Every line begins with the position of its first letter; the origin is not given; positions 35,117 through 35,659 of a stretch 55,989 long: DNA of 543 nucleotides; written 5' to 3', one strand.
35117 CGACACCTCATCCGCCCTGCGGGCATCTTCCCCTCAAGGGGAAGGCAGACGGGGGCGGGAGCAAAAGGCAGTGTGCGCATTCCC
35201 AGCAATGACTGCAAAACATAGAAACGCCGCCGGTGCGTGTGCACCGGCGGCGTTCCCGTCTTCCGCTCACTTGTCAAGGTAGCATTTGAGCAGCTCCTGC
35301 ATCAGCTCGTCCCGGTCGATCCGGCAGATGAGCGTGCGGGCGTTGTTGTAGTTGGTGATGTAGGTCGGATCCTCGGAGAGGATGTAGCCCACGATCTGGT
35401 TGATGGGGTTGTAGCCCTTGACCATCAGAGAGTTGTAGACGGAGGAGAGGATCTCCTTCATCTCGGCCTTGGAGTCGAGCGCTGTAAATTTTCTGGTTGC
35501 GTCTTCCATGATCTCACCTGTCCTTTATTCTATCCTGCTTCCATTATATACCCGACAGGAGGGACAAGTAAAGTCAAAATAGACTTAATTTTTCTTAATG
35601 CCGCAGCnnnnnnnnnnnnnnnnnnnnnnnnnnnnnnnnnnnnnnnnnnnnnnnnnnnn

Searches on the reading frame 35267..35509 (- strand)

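Call 44: search_protein_families(library=pfam, proteins=[window:35267-35509:-])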
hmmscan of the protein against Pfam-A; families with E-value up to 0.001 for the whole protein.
window:35267-35509:- (80 aa): 1 family
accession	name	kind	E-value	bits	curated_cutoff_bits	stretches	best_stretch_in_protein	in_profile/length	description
PF06135.17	IreB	-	1.2e-34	118.7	25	1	3-78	1-77/78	IreB regulatory phosphoprotein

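Call 64: search_protein_families(library=ncbifam, proteins=[window:35267-35509:-], max_evalue=0.00001)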
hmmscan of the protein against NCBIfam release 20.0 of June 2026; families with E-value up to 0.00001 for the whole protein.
window:35267-35509:- (80 aa): 1 family
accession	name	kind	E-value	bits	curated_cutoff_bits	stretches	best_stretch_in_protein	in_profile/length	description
NF003997.2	PRK05473.1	equivalog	1.9e-33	114.7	91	1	3-79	3-80/81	IreB family regulatory phosphoprotein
